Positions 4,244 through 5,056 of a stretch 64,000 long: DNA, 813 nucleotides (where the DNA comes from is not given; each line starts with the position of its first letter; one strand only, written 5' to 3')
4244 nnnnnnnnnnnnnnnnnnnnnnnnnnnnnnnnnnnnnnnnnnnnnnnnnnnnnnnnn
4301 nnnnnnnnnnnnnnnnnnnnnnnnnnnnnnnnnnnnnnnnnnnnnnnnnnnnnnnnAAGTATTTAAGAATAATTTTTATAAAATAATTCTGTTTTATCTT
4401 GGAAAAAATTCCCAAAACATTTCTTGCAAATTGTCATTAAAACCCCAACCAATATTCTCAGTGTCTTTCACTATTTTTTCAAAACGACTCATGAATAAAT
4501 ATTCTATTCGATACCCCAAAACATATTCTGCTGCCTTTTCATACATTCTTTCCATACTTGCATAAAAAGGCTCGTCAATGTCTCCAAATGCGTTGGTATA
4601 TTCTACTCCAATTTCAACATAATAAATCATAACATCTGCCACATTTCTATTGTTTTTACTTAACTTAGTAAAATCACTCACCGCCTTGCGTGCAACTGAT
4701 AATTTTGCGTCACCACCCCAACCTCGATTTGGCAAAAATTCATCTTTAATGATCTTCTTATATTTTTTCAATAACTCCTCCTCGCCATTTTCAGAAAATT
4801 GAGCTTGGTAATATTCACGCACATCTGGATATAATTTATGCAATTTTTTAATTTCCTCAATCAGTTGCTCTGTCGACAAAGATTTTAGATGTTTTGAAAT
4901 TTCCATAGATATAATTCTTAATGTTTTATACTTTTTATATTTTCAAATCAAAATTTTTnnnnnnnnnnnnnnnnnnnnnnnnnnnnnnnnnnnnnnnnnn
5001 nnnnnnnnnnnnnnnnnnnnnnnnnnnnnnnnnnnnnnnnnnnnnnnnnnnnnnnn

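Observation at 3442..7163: Four-gene operon headed by a PrimPol(AEP)-SF2 helicase fusion and ending in a NUDIX hydrolase: candidate uncharacterised system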

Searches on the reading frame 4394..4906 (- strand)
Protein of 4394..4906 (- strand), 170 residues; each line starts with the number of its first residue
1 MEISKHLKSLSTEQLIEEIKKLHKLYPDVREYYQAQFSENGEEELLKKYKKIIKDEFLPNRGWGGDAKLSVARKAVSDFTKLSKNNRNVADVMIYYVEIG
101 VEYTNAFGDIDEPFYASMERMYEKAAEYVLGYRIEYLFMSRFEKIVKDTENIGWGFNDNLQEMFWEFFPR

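Call 3: search_protein_families(library=pfam, proteins=[window:4394-4906:-], max_evalue=0.1)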
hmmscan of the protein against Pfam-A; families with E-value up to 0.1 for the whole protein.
window:4394-4906:- (170 aa): 4 families
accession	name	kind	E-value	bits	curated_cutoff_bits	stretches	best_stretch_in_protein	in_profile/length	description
PF19652.4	DUF6155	-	4.6e-19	69.3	27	1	3-163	6-165/170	Family of unknown function (DUF6155)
PF14673.11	DUF4459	-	0.025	15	27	1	102-149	40-91/159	Domain of unknown function (DUF4459)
PF22470.1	Histone_HNS_N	-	0.031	14.6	24.5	1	5-55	16-67/79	H-NS histone-like proteins, N-terminal domain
PF16064.11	DUF4806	-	0.036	14.8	25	1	24-84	27-85/90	Domain of unknown function (DUF4806)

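Call 4: search_protein_families(library=padloc, proteins=[window:4394-4906:-], max_evalue=0.1)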
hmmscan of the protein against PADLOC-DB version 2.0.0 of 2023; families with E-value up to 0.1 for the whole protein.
window:4394-4906:- (170 aa): 1 family
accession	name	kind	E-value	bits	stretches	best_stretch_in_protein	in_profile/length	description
PDLC03247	MTase_II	-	0.002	15.4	1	12-149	73-214/282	Type II methyltransferase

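Call 5: search_protein_families(library=ncbifam, proteins=[window:4394-4906:-], max_evalue=0.1)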
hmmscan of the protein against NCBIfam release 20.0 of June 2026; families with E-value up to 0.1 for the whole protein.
window:4394-4906:- (170 aa): 1 family
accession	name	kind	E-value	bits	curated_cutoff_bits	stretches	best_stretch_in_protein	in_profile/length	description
TIGR02702.1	SufR_cyano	equivalog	0.04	13.6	178.8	1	3-50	32-77/208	iron-sulfur cluster biosynthesis transcriptional regulator SufR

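Call 31: find_homologous_proteins(query=window:4394-4906:-, max_evalue=0.001)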
Query window:4394-4906:- (170 aa): 95 proteins with E <= 0.001 among 147 candidates.
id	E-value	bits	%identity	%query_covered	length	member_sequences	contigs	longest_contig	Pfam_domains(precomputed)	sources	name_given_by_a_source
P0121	5.9e-105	367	96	100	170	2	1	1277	PF19652.5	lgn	-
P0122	1.0e-91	324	85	100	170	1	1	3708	PF19652.5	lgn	-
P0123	1.5e-79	284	83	91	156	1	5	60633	PF19652.5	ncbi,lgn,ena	-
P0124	1.1e-77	278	75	98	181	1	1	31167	PF19652.5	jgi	-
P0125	2.7e-77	277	74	99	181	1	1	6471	PF19652.5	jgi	jgi:hypothetical protein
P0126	1.4e-75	271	74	99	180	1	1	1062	PF19652.5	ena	-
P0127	1.2e-74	268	73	99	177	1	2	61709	PF19652.5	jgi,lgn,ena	jgi:hypothetical protein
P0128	1.6e-74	268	73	99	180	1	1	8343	PF19652.5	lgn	-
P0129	1.8e-74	267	73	99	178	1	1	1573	PF19652.5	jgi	jgi:hypothetical protein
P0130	2.9e-73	264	71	99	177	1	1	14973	PF19652.5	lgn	-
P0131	5.3e-73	263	70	99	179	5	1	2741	PF19652.5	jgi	jgi:hypothetical protein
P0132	8.2e-73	262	69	99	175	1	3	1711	PF19652.5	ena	-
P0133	3.8e-69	250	68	99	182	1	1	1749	PF19652.5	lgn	-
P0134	2.6e-60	221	60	99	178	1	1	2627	PF19652.5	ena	-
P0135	3.6e-59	218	72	81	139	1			PF19652.5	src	-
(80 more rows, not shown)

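Call 38: find_related_loci(query=A1, collection=metagenome_contigs, flank=8000)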
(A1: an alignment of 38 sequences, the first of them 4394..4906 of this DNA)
Query A1 (170 aa) in metagenome_contigs; peptide patterns used: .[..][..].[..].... (x = any residue, [..] = any of these).
439 stretches matched a pattern; 333 encode a relative of the query (tblastn E <= 1e-3); the best 80 are kept; 80 distinct loci.
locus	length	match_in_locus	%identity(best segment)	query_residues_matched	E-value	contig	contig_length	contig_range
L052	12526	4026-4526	71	2-169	1e-78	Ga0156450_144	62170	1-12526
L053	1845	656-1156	71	2-169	6e-81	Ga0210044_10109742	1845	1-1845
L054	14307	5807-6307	70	2-169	1e-77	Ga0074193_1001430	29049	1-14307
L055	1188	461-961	73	2-169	6e-79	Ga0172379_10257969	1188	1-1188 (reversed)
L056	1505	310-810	70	2-169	6e-76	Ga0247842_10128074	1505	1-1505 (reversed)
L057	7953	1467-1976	56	1-169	1e-62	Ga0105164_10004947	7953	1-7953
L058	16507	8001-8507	55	3-170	9e-62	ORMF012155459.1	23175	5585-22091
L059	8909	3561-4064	54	2-170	6e-61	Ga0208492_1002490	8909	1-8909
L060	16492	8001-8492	53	5-169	3e-58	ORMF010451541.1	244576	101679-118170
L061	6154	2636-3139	53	2-170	2e-56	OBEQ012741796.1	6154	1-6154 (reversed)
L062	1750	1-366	69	47-169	1e-56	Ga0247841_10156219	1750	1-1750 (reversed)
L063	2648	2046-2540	58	3-168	1e-53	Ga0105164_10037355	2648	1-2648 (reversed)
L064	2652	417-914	49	2-168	2e-53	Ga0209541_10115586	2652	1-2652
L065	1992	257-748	51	3-168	4e-53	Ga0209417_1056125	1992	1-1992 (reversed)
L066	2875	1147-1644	50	1-167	8e-53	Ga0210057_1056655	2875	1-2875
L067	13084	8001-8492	49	3-168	2e-52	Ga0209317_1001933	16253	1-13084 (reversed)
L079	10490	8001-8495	49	3-168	6e-50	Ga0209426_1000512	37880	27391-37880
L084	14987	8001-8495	46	3-168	6e-49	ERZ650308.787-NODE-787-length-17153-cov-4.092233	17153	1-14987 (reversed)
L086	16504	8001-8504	47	2-170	7e-49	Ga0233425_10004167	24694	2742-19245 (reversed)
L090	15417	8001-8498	46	2-168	1e-48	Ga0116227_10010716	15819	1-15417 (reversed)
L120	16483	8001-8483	44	3-164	2e-45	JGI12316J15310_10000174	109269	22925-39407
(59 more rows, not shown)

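Call 43: search_protein_families(library=pfam, proteins=[L079:5956-7989:+, L086:10366-12561:+, L079:8564-9619:-, L067:8853-9407:+, L084:7590-7961:+, L079:9945-10433:+, L090:9301-13014:+, L120:4811-7591:-, L086:8842-10308:+, L079:1432-4881:+], max_evalue=0.001)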
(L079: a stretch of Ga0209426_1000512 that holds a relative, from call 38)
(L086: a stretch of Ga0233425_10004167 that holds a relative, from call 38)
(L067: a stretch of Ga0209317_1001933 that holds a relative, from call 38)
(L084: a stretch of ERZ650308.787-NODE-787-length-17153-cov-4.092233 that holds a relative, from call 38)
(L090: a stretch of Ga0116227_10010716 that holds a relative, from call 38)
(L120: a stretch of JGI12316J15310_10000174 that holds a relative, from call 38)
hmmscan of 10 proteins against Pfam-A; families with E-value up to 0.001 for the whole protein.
L079:5956-7989:+ (677 aa): 8 families
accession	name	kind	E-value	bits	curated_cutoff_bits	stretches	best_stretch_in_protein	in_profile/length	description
PF01653.23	DNA_ligase_aden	-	1.1e-98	330.2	27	1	70-321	2-253/253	NAD-dependent DNA ligase adenylation domain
PF03120.22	DNA_ligase_OB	-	3.8e-31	107.2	32.9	1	325-400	2-77/79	NAD-dependent DNA ligase OB-fold domain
PF12826.13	HHH_2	-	7.6e-21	74.5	27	1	515-577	1-63/64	Helix-hairpin-helix motif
PF14520.12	HHH_5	-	2.2e-14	54.1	27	1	518-569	3-55/57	Helix-hairpin-helix domain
PF00533.33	BRCT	-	1.5e-13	51.2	21.3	1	599-669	6-77/78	BRCA1 C Terminus (BRCT) domain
PF22745.1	Nlig-Ia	-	1.1e-09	39.2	27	1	7-56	6-52/92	DNA ligase-like, N-terminal NAD+-binding domain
PF03119.21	DNA_ligase_ZBD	-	3.1e-09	37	25.8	1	410-437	1-27/27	NAD-dependent DNA ligase C4 zinc finger domain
PF12738.14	PTCB-BRCT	-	0.00032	21.1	22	0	611-662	9-60/63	twin BRCT domain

L086:10366-12561:+ (731 aa): 6 families
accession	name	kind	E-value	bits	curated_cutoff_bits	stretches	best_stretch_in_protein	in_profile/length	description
PF01653.23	DNA_ligase_aden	-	2.2e-28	99.9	27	2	67-221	5-162/253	NAD-dependent DNA ligase adenylation domain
PF03120.22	DNA_ligase_OB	-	1.1e-22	80.1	32.9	1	285-355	1-72/79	NAD-dependent DNA ligase OB-fold domain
PF14520.12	HHH_5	-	1.1e-07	32.6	27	0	469-516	5-54/57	Helix-hairpin-helix domain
PF00533.33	BRCT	-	2.5e-07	31.3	21.3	1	637-706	9-78/78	BRCA1 C Terminus (BRCT) domain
PF12738.14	PTCB-BRCT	-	1e-06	29.1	22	1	638-700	2-62/63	twin BRCT domain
PF12826.13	HHH_2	-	1.3e-05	25.7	27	1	465-514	2-52/64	Helix-hairpin-helix motif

L079:8564-9619:- (351 aa): 9 families
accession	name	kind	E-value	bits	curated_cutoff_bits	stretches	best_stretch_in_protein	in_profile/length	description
PF01370.27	Epimerase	-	3.7e-32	112.1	20.9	1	7-251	1-231/240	NAD dependent epimerase/dehydratase family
PF01073.25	3Beta_HSD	-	9.2e-21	74.5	22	1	8-247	1-231/280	3-beta hydroxysteroid dehydrogenase/isomerase family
PF16363.11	GDP_Man_Dehyd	-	1.8e-18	67.5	27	1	8-183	1-172/332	GDP-mannose 4,6 dehydratase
PF07993.18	NAD_binding_4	-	7.8e-18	65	20.1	1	9-212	1-219/258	Male sterility protein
PF13460.12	NAD_binding_10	-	1.5e-13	51.5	27.2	1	11-134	1-103/184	NAD(P)H-binding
PF05368.20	NmrA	-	6e-12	46.2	27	1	4-92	2-79/298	NmrA-like family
PF08659.16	KR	-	1.6e-09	38.4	22.6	1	7-152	3-159/180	KR domain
PF02719.21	Polysacc_synt_2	-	8.6e-07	28.9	20.2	1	7-129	1-128/293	Polysaccharide biosynthesis protein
PF00106.31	adh_short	-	0.00029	20.8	26.6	0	5-79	1-72/195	short chain dehydrogenase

L067:8853-9407:+ (184 aa): 1 family
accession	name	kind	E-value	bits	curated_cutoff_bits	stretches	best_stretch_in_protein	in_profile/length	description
PF01814.28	Hemerythrin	-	1.2e-12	48.9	25.3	1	62-176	2-125/127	Hemerythrin HHE cation binding domain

L084:7590-7961:+ (123 aa): 0 families

L079:9945-10433:+ (162 aa): 1 family
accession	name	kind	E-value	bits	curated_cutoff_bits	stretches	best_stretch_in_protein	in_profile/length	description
PF00210.30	Ferritin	-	7.1e-33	114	24.5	1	16-152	1-142/142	Ferritin-like domain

L090:9301-13014:+ (1237 aa): 16 families
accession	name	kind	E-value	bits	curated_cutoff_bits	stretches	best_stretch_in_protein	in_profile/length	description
PF13374.12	TPR_10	-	3.8e-140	452.9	27.5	13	561-601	2-42/42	Tetratricopeptide repeat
PF13424.12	TPR_12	-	1.9e-125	409.7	30.1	9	139-214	1-76/77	Tetratricopeptide repeat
PF24885.1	TPR_NPHP3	-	8.8e-84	281.1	100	8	472-550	136-214/239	Nephrocystin-3 TPR domain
PF12770.12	CHAT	-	1.4e-51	176.1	24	1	880-1229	4-286/289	CHAT domain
PF13176.12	TPR_7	-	6e-47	154.2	27.9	1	522-550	2-30/36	Tetratricopeptide repeat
PF07719.23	TPR_2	-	5e-38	126.5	27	1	561-588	1-28/34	Tetratricopeptide repeat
PF00515.34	TPR_1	-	1e-37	126.9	27.8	3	561-589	1-29/34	Tetratricopeptide repeat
PF13431.12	TPR_17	-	3.2e-31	105.4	24.4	0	515-540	9-34/34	Tetratricopeptide repeat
PF13432.12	TPR_16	-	9.8e-23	80.7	32.7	1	63-128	3-60/65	Tetratricopeptide repeat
PF13181.12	TPR_8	-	1.6e-19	68.8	25.7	0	561-582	1-22/34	Tetratricopeptide repeat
PF17874.7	TPR_MalT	-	5.8e-19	69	45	2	28-209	14-187/336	MalT-like TPR region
PF07721.20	TPR_4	-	1.2e-13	50.7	27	0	104-122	6-24/26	Tetratricopeptide repeat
PF14559.12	TPR_19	-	2.2e-06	28.3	25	0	326-379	1-53/68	Tetratricopeptide repeat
PF21325.3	SHPRH_helical-1st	-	0.00011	22.8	27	0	388-446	19-74/95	E3 ubiquitin-protein ligase SHPRH, first helical domain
PF13428.12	TPR_14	-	0.00083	20.3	23.5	0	105-128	7-30/44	Tetratricopeptide repeat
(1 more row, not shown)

L120:4811-7591:- (926 aa): 16 families
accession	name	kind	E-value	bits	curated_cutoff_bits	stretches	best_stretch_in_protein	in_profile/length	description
PF13424.12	TPR_12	-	6.7e-81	267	30.1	7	192-263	3-76/77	Tetratricopeptide repeat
PF12770.12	CHAT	-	6e-74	249.5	24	1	610-924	3-289/289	CHAT domain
PF00515.34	TPR_1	-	1.5e-45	151.6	27.8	6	192-221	1-30/34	Tetratricopeptide repeat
PF13374.12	TPR_10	-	3.6e-34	116.2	27.5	2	114-145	4-35/42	Tetratricopeptide repeat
PF07719.23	TPR_2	-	3.7e-29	98.8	27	0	193-219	2-28/34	Tetratricopeptide repeat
PF13181.12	TPR_8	-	4.7e-28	95.4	25.7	0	193-219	2-28/34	Tetratricopeptide repeat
PF13176.12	TPR_7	-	3.6e-22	76.9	27.9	0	115-148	2-35/36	Tetratricopeptide repeat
PF13174.12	TPR_6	-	1.4e-13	51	26.3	0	198-217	6-25/33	Tetratricopeptide repeat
PF13432.12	TPR_16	-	1.3e-09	38.8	32.7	0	159-220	4-59/65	Tetratricopeptide repeat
PF17874.7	TPR_MalT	-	3.2e-08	33.7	45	0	312-384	40-112/336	MalT-like TPR region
PF14938.12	SNAP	-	1e-06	28.9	25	0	209-332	52-175/282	Soluble NSF attachment protein, SNAP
PF13428.12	TPR_14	-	2.7e-06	27.9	23.5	0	199-219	8-28/44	Tetratricopeptide repeat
PF10602.15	RPN7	-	8.1e-05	22.8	29.6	0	314-383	38-107/174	26S proteasome subunit RPN7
PF10579.15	Rapsyn_N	-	0.00028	21.3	23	0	69-146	6-77/80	Rapsyn N-terminal myristoylation and linker region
PF13414.12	TPR_11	-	0.00053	20.1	26.8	0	279-302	1-24/42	TPR repeat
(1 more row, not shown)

L086:8842-10308:+ (488 aa): 5 families
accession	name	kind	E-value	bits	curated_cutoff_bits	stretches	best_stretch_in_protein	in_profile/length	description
PF04326.19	SLFN_AlbA_2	-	5.5e-15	56.4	25.3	1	14-133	1-117/118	Schlafen, AlbA_2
PF13749.12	HATPase_c_4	-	1.4e-13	51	26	1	306-381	2-80/89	Putative ATP-dependent DNA helicase recG C-terminal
PF12802.13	MarR_2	-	0.00012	22.6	27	1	426-478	7-60/61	MarR family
PF13412.12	HTH_24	-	0.00014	21.8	21.9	1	424-468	3-47/48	Winged helix-turn-helix DNA-binding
PF09107.17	SelB-wing_3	-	0.00098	19.1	23.2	0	433-472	3-42/47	Elongation factor SelB, winged helix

L079:1432-4881:+ (1149 aa): 4 families
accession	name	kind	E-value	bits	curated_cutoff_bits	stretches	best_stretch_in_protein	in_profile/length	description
PF02463.25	SMC_N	-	3e-54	184.2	40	2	3-429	2-209/220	RecF/RecN/SMC N terminal domain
PF13304.12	AAA_21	-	4.1e-10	40.7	27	1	27-82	2-47/304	AAA domain, putative AbiEii toxin, Type IV TA system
PF13175.12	AAA_15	-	3e-07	30.9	32.1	1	1-460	1-316/374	AAA ATPase domain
PF13555.12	AAA_29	-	2.9e-06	27.3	27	1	3-49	1-47/61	P-loop containing region of AAA domain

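Call 44: predict_structure(alignment_id=A1)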
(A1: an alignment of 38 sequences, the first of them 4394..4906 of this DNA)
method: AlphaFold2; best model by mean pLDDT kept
length: 170 residues; sequences in the alignment: 38
mean_pLDDT: 92.4   pTM: 0.85
mean pLDDT of the five models: 92.4, 92.2, 92.1, 91.9, 91.8
residues with pLDDT >= 90: 130; 70-90: 32; 50-70: 8; < 50: 0
segments of 3 or more residues with pLDDT < 50: none
pLDDT, mean of each block of 10 residues (from residue 1): 89 94 89 87 95 92 75 96 95 98 91 95 98 98 97 89 93
secondary structure, 60 per line:
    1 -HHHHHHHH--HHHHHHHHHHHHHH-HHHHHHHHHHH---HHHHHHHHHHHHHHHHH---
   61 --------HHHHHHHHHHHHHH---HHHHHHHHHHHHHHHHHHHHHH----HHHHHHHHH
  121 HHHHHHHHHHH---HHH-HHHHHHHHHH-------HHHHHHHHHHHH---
elements in order: H2-9 H12-25 H27-37 H41-57 H69-82 H86-107 H112-131 H139-148 H156-167
